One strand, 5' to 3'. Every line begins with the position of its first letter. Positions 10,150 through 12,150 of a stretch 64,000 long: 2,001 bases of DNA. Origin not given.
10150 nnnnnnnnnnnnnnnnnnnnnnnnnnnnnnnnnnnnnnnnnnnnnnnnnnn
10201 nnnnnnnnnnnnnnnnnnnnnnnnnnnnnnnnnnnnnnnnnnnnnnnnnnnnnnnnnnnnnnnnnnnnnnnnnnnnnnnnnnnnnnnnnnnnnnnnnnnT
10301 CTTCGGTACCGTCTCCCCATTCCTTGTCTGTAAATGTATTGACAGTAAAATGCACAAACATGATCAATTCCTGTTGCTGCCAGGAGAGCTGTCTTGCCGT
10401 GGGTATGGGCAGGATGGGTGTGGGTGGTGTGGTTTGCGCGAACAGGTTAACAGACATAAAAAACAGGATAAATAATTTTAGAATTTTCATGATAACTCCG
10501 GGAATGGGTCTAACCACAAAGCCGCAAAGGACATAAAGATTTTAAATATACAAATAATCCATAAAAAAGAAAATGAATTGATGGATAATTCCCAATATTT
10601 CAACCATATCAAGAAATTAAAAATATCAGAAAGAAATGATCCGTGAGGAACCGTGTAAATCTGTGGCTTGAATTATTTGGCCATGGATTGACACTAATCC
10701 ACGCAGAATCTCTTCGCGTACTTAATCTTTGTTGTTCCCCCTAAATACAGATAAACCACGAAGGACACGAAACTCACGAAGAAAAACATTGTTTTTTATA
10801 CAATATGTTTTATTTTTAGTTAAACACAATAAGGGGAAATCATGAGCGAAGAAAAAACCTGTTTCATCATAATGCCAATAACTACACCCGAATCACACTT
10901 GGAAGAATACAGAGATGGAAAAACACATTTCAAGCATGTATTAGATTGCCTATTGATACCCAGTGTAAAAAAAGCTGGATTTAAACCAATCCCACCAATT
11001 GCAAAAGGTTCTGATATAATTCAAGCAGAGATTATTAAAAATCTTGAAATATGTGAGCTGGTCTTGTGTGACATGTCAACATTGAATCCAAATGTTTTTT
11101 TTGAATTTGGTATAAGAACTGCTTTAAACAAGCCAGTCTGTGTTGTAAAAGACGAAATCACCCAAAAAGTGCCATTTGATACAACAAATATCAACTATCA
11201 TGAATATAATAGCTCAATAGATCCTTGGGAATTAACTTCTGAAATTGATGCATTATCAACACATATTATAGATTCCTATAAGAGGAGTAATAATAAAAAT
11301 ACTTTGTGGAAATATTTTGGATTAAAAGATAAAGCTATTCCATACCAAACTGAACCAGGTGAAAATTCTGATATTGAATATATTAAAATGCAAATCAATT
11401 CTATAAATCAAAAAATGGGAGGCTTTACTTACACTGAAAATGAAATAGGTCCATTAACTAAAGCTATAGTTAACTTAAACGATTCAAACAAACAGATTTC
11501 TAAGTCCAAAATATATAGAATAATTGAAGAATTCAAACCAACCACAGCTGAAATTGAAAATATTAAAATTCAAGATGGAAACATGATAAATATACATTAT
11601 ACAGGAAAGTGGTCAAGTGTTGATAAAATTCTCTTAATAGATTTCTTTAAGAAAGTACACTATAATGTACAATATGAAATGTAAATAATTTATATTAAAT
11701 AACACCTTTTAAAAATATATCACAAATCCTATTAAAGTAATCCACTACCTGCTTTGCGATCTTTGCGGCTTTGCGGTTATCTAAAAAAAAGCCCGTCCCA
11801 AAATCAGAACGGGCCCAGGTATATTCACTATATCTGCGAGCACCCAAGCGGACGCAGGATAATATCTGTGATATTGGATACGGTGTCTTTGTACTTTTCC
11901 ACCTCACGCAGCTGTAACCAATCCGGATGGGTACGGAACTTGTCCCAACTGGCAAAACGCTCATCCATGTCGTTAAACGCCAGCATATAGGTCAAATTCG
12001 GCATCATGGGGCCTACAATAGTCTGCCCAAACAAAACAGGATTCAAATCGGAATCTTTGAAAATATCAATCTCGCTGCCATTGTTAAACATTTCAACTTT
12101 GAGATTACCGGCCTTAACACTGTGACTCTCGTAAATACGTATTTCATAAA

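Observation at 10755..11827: Low-GC standalone gene with an NDT/TIR-like Rossmannoid N-glycosidase domain, flanked by short 9-bp-period repeats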

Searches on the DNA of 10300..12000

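Call 52: search_rna_families(source=window, start=10300, end=12000, threshold=evalue, max_evalue=1)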
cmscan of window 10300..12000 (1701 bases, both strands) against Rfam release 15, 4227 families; matches with E-value up to 1: 2.
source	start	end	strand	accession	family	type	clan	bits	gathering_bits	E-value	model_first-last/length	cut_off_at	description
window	11783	11859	-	RF02837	anti-hemB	Gene; sRNA;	-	22.3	49.5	0.02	1-81/81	no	Burkholderia RNA 7 (anti-hemB)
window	10328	10426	+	RF02145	MEG8_1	Gene; lncRNA;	-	19.8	70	0.048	1-97/97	no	Maternally expressed 8 exon 1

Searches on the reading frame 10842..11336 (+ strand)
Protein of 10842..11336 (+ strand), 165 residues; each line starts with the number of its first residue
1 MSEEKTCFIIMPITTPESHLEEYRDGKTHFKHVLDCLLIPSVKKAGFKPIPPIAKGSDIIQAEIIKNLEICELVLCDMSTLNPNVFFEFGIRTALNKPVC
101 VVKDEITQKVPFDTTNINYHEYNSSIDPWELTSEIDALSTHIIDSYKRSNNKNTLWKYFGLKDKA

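Call 35: search_solved_structures(query=A3, max_evalue=10, show_alignments=5)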
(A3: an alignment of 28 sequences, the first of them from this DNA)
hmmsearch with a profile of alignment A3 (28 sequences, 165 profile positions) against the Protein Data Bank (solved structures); distinct sequences matched with E-value up to 10: 22.
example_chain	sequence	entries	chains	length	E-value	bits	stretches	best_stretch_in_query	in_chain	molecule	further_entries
7eld_A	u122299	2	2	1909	0.0035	20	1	91-162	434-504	Endoribonuclease Dicer homolog 1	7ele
2klh_A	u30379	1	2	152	0.027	17.2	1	39-103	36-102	c-Myc-responsive protein Rcl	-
4fyh_A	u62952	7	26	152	0.047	16.4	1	39-103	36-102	Deoxyribonucleoside 5'-monophosphate N-glycosidase | 2'-deoxynucleoside 5'-phosphate N-hydrolase 1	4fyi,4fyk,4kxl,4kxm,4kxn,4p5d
2khz_A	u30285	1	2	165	0.086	15.5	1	39-103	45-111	c-Myc-responsive protein Rcl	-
8rpt_B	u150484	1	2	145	0.1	15.3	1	40-103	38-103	2'-deoxynucleoside 5'-phosphate N-hydrolase 1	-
8rps_C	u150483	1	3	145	0.18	14.5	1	40-103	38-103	2'-deoxynucleoside 5'-phosphate N-hydrolase 1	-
8rqd_C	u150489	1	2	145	0.26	13.9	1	40-103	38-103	2'-deoxynucleoside 5'-phosphate N-hydrolase 1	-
8qhr_A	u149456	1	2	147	0.27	13.9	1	39-103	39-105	2'-deoxynucleoside 5'-phosphate N-hydrolase 1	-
9da1_A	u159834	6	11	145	0.27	13.9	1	40-103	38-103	5-hydroxymethyl-dUMP N-hydrolase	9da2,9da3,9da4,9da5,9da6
8os9_A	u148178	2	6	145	0.27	13.9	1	40-103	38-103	2'-deoxynucleoside 5'-phosphate N-hydrolase 1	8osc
4p5e_A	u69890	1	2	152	0.28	13.8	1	40-103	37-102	2'-deoxynucleoside 5'-phosphate N-hydrolase 1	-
9i3q_A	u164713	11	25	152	0.29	13.8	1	40-103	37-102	5-hydroxymethyl-dUMP N-hydrolase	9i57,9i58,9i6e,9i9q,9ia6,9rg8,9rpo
5aek_A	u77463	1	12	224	0.43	13.3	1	31-65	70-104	SENTRIN-SPECIFIC PROTEASE 2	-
1tgz_A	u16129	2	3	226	0.43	13.2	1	31-65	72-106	Sentrin-specific protease 2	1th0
2io0_A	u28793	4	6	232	0.45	13.2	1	31-65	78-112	Sentrin-specific protease 2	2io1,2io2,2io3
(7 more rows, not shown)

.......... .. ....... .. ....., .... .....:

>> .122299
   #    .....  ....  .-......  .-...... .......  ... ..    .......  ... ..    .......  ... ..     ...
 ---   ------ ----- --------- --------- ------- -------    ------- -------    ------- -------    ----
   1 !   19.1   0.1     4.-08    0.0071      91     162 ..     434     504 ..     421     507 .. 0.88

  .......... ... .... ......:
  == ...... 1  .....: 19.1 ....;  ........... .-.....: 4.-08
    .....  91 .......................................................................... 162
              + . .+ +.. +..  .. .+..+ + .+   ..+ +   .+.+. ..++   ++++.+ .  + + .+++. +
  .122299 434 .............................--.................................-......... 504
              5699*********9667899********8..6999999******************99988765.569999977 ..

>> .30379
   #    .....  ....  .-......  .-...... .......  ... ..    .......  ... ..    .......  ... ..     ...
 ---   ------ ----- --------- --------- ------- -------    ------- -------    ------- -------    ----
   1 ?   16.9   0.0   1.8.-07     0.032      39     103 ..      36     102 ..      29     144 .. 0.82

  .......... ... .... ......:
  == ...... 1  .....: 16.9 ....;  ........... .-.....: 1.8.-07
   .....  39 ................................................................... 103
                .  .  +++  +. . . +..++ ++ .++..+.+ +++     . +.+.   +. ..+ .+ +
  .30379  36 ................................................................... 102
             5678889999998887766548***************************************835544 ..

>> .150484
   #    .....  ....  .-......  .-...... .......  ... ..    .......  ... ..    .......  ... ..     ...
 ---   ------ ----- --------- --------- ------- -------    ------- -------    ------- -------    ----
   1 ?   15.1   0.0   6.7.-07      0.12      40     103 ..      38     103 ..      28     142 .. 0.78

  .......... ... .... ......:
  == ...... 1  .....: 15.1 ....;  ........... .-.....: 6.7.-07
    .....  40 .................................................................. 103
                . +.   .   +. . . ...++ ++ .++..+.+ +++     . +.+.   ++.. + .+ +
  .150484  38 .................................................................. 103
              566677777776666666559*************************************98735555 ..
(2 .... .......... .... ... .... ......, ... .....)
